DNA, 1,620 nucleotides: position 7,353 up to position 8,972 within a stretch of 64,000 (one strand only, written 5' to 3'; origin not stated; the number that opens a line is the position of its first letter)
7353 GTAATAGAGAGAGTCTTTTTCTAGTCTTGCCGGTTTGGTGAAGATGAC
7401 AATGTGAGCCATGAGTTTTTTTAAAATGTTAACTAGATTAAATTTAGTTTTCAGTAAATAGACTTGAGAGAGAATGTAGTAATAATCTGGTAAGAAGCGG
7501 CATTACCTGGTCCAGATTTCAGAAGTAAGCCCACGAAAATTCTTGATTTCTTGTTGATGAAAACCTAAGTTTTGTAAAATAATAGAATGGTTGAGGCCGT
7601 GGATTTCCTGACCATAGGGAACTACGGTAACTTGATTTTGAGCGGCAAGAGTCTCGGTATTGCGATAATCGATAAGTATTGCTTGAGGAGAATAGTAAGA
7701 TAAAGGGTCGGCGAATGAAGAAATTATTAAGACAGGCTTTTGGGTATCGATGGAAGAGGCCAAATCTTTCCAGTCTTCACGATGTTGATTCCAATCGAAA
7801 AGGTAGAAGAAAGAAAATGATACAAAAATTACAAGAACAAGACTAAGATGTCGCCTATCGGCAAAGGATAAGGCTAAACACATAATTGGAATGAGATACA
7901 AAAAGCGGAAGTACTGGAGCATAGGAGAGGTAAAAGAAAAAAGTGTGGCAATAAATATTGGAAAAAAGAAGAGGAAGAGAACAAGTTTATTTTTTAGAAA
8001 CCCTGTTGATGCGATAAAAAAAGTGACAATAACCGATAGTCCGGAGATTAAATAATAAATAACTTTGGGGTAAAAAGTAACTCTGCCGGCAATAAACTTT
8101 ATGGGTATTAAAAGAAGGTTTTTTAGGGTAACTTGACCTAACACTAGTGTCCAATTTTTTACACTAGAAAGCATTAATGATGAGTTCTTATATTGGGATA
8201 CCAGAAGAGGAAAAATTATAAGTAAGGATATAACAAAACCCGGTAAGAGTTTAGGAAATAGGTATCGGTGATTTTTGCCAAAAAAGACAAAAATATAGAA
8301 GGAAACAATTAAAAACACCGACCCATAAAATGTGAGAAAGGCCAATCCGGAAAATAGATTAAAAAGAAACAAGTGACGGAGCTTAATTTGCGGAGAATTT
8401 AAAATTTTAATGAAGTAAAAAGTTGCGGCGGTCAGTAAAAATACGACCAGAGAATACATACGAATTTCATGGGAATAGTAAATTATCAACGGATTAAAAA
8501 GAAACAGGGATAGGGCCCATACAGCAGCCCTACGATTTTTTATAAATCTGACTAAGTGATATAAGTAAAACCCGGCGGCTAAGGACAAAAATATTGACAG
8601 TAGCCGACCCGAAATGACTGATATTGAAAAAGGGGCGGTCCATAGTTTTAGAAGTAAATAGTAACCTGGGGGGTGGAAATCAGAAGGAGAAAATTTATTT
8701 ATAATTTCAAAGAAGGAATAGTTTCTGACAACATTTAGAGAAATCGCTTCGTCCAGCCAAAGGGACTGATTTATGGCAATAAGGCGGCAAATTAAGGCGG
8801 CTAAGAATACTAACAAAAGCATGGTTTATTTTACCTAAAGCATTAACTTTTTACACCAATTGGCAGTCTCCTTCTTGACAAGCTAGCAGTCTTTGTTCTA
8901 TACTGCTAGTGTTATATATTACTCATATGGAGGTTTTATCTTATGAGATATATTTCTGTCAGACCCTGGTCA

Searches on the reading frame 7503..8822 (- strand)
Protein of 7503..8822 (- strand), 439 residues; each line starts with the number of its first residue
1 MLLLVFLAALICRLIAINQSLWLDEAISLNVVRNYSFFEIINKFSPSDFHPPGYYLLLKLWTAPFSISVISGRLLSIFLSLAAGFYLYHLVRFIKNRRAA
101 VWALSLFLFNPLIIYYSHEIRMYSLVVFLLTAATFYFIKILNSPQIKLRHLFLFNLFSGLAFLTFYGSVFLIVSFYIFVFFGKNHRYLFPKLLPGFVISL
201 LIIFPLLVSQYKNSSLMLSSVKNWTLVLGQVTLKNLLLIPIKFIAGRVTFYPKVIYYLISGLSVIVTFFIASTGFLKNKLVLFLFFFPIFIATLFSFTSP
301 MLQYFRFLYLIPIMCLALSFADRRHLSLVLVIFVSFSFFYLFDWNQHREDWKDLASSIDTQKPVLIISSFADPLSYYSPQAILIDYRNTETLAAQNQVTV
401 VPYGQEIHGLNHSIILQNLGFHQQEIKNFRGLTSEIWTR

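Call 23: search_protein_families(library=pfam, proteins=[window:7503-8822:-], max_evalue=0.00001)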
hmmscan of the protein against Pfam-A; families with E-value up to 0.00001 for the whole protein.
window:7503-8822:- (439 aa): 1 family
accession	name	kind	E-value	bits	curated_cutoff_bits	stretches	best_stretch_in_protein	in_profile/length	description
PF13231.12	PMT_2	-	4.1e-11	43.8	26.1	1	50-207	2-158/160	Dolichyl-phosphate-mannose-protein mannosyltransferase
